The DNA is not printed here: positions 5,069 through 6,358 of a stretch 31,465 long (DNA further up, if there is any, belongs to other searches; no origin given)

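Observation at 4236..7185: Two divergent transcarbamylases plus a carbamate kinase: a candidate ATP-yielding catabolic carbamoyl-phosphate module of unknown substrate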

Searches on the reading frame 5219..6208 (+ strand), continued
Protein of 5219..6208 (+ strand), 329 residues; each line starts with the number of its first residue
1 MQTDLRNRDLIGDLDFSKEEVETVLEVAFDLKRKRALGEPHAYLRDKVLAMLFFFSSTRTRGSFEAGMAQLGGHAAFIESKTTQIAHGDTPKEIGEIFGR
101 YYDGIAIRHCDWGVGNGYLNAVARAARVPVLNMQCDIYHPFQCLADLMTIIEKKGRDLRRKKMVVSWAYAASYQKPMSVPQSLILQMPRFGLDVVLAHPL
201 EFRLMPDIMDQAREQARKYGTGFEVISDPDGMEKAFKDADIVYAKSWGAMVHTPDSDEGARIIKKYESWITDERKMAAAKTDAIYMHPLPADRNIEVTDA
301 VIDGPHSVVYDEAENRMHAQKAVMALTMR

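Call 28: search_protein_families(library=pfam, proteins=[L022:5012-6403:+, L078:3941-4825:+, L078:19300-20766:+, L065:7849-9885:+, L063:2341-3660:-, L079:2893-4131:+, L062:12152-13012:+, L062:13009-14061:+, L069:1544-3595:+, L025:12280-13428:+], max_evalue=0.0001)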
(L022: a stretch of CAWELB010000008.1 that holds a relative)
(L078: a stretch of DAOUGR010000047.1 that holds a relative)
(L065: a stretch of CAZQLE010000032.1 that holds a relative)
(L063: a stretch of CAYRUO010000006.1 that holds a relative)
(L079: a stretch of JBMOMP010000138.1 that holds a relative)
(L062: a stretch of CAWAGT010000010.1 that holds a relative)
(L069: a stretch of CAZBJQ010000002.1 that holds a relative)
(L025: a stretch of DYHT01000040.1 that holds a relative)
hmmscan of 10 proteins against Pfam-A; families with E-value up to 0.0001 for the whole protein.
L022:5012-6403:+ (463 aa): 2 families
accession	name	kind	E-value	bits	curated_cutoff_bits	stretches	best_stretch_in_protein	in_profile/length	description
PF01979.26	Amidohydro_1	-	2e-54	185.6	25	1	57-431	1-343/345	Amidohydrolase family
PF07969.17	Amidohydro_3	-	1.2e-12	48.5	29.7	1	215-432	264-470/472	Amidohydrolase family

L078:3941-4825:+ (294 aa): 2 families
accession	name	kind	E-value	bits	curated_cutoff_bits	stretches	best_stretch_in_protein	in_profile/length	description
PF02882.25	THF_DHG_CYH_C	-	1.8e-69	232.6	27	1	127-291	1-157/160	Tetrahydrofolate dehydrogenase/cyclohydrolase, NAD(P)-binding domain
PF00763.28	THF_DHG_CYH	-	2.2e-40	137.9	32.8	1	9-124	1-115/115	Tetrahydrofolate dehydrogenase/cyclohydrolase, catalytic domain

L078:19300-20766:+ (488 aa): 1 family
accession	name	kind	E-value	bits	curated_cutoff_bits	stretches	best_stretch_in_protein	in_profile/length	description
PF00291.31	PALP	-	6.9e-13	49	35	1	104-332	33-261/295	Pyridoxal-phosphate dependent enzyme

L065:7849-9885:+ (678 aa): 0 families

L063:2341-3660:- (439 aa): 5 families
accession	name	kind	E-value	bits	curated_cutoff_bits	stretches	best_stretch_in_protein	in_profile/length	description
PF03721.20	UDPG_MGDP_dh_N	-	2.9e-68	229.6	27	1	3-184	2-185/187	UDP-glucose/GDP-mannose dehydrogenase family, NAD binding domain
PF00984.24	UDPG_MGDP_dh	-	4.2e-38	129.8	25.4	1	200-292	1-93/94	UDP-glucose/GDP-mannose dehydrogenase family, central domain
PF03720.21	UDPG_MGDP_dh_C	-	3.7e-35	120.8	30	1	315-416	1-103/103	UDP-glucose/GDP-mannose dehydrogenase family, UDP binding domain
PF03807.23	F420_oxidored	-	2.3e-05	25.3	21.6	0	4-85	2-67/94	NADP oxidoreductase coenzyme F420-dependent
PF02737.24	3HCDH_N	-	4.6e-05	23.9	22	0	4-82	2-83/180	3-hydroxyacyl-CoA dehydrogenase, NAD binding domain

L079:2893-4131:+ (412 aa): 2 families
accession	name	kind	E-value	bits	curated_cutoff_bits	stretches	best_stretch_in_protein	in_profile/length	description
PF01546.33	Peptidase_M20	-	6.3e-21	75.7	24.6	1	81-402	3-203/206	Peptidase family M20/M25/M40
PF07687.19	M20_dimer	-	1e-13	51.6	21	1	185-289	2-99/107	Peptidase dimerisation domain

L062:12152-13012:+ (286 aa): 1 family
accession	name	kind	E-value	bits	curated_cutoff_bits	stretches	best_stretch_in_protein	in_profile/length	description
PF01522.26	Polysacc_deac_1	-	4e-06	27.2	23.1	1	45-128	22-109/124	Polysaccharide deacetylase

L062:13009-14061:+ (350 aa): 1 family
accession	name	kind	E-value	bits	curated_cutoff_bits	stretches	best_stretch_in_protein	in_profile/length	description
PF13480.13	Acetyltransf_6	-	3.6e-09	37.4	22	1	157-291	2-142/143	Acetyltransferase (GNAT) domain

L069:1544-3595:+ (683 aa): 5 families
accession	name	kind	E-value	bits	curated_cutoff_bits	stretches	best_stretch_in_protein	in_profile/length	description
PF00069.31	Pkinase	-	2.5e-38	132.4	31.7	1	13-259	1-257/263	Protein kinase domain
PF07714.23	PK_Tyr_Ser-Thr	-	2.3e-28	99.6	23.1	1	15-254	3-249/258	Protein tyrosine and serine/threonine kinase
PF07676.18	PD40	-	1.5e-23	82.6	20.9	1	579-607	8-38/38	WD40-like Beta Propeller Repeat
PF01636.29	APH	-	1.9e-05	25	23.2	0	121-159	154-198/239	Phosphotransferase enzyme family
PF03109.22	ABC1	-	8.9e-05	22.2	22.9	0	63-163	125-219/244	ABC1 atypical kinase-like domain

L025:12280-13428:+ (382 aa): 1 family
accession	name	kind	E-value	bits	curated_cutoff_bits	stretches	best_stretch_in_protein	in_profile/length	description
PF01594.21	AI-2E_transport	-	3.9e-46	158.2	34.3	1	14-334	3-317/327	AI-2E family transporter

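Call 34: search_protein_families(library=ncbifam, proteins=[L065:7849-9885:+, L079:2893-4131:+, L062:12152-13012:+, L062:13009-14061:+, L001:12112-14172:-], max_evalue=0.001)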
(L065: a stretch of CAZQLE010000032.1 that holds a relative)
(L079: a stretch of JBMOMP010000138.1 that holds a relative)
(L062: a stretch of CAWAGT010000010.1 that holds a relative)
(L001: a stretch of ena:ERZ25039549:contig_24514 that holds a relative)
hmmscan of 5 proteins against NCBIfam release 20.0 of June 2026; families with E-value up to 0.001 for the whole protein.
L065:7849-9885:+ (678 aa): 0 families

L079:2893-4131:+ (412 aa): 52 families (the best 25 are shown)
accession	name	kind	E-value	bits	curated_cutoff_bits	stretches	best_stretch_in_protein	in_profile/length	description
TIGR03526.1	selenium_YgeY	hypoth_equivalog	9.9e-134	446.1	321.5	1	10-405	2-392/395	YgeY family selenium metabolism-linked hydrolase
NF009555.0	PRK13004.1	equivalog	1.7e-125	419.1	321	1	9-408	3-397/399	YgeY family selenium metabolism-linked hydrolase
TIGR01910.1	DapE-ArgE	subfamily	1.6e-47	162.5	217.6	1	24-394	1-369/373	ArgE/DapE family deacylase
NF006399.0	PRK08651.1-2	equivalog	1.6e-38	132.8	381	1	21-398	4-396/405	succinyl-diaminopimelate desuccinylase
NF006400.0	PRK08651.1-3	equivalog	3.3e-36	125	374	1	21-408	33-408/410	succinyl-diaminopimelate desuccinylase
NF005710.0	PRK07522.1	subfamily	9.9e-36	123.7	412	1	62-402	54-384/391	acetylornithine deacetylase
NF005373.0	PRK06915.1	equivalog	4.4e-35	121.4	428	1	65-401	81-412/422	peptidase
TIGR01892.1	AcOrn-deacetyl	equivalog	5.1e-34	117.9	297.7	1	60-398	44-360/365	acetylornithine deacetylase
NF006365.0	PRK08588.1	subfamily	1.3e-32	113.5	289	1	17-400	3-374/383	succinyl-diaminopimelate desuccinylase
TIGR01900.1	dapE-gram_pos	equivalog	4.2e-32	111.4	304.2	1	21-398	3-345/351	succinyl-diaminopimelate desuccinylase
NF003367.0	PRK04443.1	equivalog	9e-30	104.2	363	1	20-397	6-336/349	[LysW]-lysine hydrolase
NF006402.0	PRK08651.1-5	equivalog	1.7e-29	102.9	369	1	22-397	4-358/369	succinyl-diaminopimelate desuccinylase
NF009557.0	PRK13009.1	equivalog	3.5e-29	102.1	284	1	22-400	4-368/377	succinyl-diaminopimelate desuccinylase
NF005306.0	PRK06837.1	subfamily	6.9e-27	94.3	376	1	72-402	95-417/427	ArgE/DapE family deacylase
TIGR01902.1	dapE-lys-deAc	subfamily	1.7e-24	86.7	163.1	1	25-245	1-203/340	N-acetyl-ornithine/N-acetyl-lysine deacetylase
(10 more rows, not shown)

L062:12152-13012:+ (286 aa): 4 families
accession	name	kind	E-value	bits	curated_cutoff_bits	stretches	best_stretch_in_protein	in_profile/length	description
TIGR03006.1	pepcterm_polyde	equivalog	1.7e-15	56.9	276.2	1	51-148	40-147/272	XrtA system polysaccharide deacetylase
NF045821.1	PgAcgDacpgdA1_Bac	equivalog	2.1e-08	33.4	400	1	38-100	94-158/282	peptidoglycan-N-acetylglucosamine deacetylase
TIGR02764.1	spore_ybaN_pdaB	equivalog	1.2e-06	28.5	237.4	1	45-114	19-92/191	polysaccharide deacetylase family sporulation protein PdaB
TIGR04243.1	nodulat_NodB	equivalog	0.00011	21.8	240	1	39-100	9-72/197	chitooligosaccharide deacetylase NodB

L062:13009-14061:+ (350 aa): 1 family
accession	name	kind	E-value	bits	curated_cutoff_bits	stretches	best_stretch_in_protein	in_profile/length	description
TIGR03019.1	pepcterm_femAB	equivalog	1.3e-60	205.2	260.35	1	32-349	17-329/330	FemAB family XrtA/PEP-CTERM system-associated protein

L001:12112-14172:- (686 aa): 4 families
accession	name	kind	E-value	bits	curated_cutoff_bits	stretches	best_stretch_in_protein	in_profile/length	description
TIGR03315.1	Se_ygfK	equivalog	1.2e-115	387.1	835.3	2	5-398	5-398/1012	putative selenate reductase subunit YgfK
NF005746.0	PRK07570.1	subfamily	9.6e-05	21.8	243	1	460-571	122-227/250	succinate dehydrogenase/fumarate reductase iron-sulfur subunit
TIGR00384.1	dhsB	subfamily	0.00019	21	88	1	472-571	116-211/222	succinate dehydrogenase and fumarate reductase iron-sulfur protein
NF006183.0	PRK08318.1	equivalog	0.00085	18.2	335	0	323-412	230-320/422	NAD-dependent dihydropyrimidine dehydrogenase subunit PreA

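Call 43: find_homologous_proteins(query=L001:12112-14172:-, max_evalue=1e-20)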
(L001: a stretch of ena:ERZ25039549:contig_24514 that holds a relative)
Query L001:12112-14172:- (686 aa): 6232 proteins with E <= 1e-20 among 8000 candidates; the best 120 are listed.
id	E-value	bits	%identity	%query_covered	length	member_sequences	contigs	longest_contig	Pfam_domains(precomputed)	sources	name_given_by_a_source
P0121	0.0e+0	1559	97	100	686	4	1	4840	PF13534.12,PF13183.12,PF13187.12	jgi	jgi:putative selenate reductase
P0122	0.0e+0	1137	72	100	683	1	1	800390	PF13534.12,PF13183.12,PF13187.12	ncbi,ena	-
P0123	0.0e+0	1094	70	99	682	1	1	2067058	PF12838.13,PF13534.12,PF13183.12,PF13187.12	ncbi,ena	-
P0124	0.0e+0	1046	66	99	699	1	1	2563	PF13534.12,PF13237.12,PF13183.12,PF13187.12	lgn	-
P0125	0.0e+0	1013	64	100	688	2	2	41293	PF13534.12,PF13237.12,PF13183.12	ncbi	-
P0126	0.0e+0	1013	64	99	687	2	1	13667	PF12838.13,PF13534.12,PF13187.12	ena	-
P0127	5.3e-298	1008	65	99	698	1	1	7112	PF13534.12,PF13183.12,PF13187.12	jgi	jgi:putative selenate reductase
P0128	2.0e-295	1000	63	99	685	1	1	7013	PF13534.12,PF13183.12,PF13187.12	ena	-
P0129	3.5e-295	999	63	99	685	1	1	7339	PF13534.12,PF13237.12,PF13183.12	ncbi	-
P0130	7.9e-294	995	63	100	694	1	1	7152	PF12838.13,PF13534.12,PF13183.12,PF13187.12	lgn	-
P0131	6.9e-293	991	63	100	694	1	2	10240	PF13534.12,PF13237.12,PF13183.12,PF13187.12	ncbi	-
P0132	9.0e-293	991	63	100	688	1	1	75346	PF13534.12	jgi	jgi:putative selenate reductase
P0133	1.2e-292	991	64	99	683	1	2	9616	PF13534.12,PF13183.12,PF13187.12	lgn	-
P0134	5.3e-292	989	63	100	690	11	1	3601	PF13534.12,PF13237.12,PF13183.12,PF13187.12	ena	-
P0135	5.1e-291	985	63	99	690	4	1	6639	PF13534.12,PF13237.12,PF13183.12,PF13187.12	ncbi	-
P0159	4.3e-282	956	62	99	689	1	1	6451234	PF13534.12,PF13183.12,PF13187.12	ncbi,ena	-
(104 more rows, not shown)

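Call 44: find_encoding_contigs(protein=P0122, flank=10000, max_places=2)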
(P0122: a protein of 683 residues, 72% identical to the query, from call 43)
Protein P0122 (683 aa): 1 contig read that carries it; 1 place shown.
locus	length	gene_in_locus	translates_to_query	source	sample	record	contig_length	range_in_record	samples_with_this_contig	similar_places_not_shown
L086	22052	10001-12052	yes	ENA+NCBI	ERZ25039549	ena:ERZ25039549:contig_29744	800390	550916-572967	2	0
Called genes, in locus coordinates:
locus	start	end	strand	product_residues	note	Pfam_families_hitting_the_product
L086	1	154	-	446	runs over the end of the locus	PF26314:MptA_B_family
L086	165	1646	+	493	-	PF00224:PK, PF02887:PK_C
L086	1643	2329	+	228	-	PF09837:DUF2064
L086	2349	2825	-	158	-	PF06983:3-dmu-9_3-mt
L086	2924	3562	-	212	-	-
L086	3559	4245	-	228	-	PF01738:DLH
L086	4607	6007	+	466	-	-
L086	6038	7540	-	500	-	PF03951:Gln-synt_N, PF00120:Gln-synt_C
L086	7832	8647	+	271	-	PF02625:XdhC_CoxI, PF13478:XdhC_C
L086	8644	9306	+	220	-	PF12804:NTP_transf_3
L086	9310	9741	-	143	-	-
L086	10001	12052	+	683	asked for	PF13187:Fer4_9 (faint), PF13534:Fer4_17 (faint), PF13183:Fer4_8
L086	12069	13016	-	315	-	PF00696:AA_kinase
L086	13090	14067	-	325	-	PF02729:OTCace_N, PF00185:OTCace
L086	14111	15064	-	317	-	PF02729:OTCace_N, PF00185:OTCace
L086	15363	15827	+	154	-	PF11026:DUF2721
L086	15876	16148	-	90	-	-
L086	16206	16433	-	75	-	-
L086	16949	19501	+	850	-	PF19313:DUF5916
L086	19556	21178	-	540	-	PF05681:Fumerase, PF05683:Fumerase_C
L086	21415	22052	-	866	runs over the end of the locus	PF13860:FlgD_ig (weak)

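Call 45: find_encoding_contigs(protein=P0159, flank=10000, max_places=2)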
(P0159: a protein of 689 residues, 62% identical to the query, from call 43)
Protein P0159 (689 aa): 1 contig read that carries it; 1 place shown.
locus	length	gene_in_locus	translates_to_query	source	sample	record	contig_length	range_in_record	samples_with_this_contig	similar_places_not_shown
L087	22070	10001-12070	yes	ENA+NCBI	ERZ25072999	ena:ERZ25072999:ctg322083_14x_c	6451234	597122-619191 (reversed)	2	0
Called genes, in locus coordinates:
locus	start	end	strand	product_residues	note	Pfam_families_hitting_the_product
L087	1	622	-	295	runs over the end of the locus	PF01790:LGT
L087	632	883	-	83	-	-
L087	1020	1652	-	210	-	-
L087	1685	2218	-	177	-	PF01694:Rhomboid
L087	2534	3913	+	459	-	PF01212:Beta_elim_lyase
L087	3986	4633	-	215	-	PF00383:dCMP_cyt_deam_1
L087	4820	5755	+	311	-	PF02625:XdhC_CoxI, PF13478:XdhC_C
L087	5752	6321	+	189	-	PF01128:IspD (weak), PF12804:NTP_transf_3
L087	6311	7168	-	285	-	PF00941:FAD_binding_5, PF03450:CO_deh_flav_C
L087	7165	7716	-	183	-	PF00111:Fer2, PF13085:Fer2_3 (weak), PF01799:Fer2_2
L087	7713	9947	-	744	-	PF01315:Ald_Xan_dh_C, PF02738:MoCoBD_1, PF20256:MoCoBD_2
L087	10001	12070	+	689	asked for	PF13183:Fer4_8 (weak), PF13187:Fer4_9 (faint), PF13534:Fer4_17 (faint)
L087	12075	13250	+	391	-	PF02729:OTCace_N, PF00185:OTCace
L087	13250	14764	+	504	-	PF01546:Peptidase_M20 (faint), PF07687:M20_dimer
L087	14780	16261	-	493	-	PF00291:PALP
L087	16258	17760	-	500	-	PF00291:PALP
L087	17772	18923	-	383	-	PF01979:Amidohydro_1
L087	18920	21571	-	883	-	PF00111:Fer2 (faint), PF01799:Fer2_2, PF01315:Ald_Xan_dh_C, PF02738:MoCoBD_1, PF20256:MoCoBD_2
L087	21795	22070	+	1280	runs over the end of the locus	PF07494:Reg_prop (faint), PF00989:PAS, PF08448:PAS_4, PF13188:PAS_8 (weak), PF13426:PAS_9 (faint), PF00512:HisKA (weak), PF02518:HATPase_c, PF00072:Response_reg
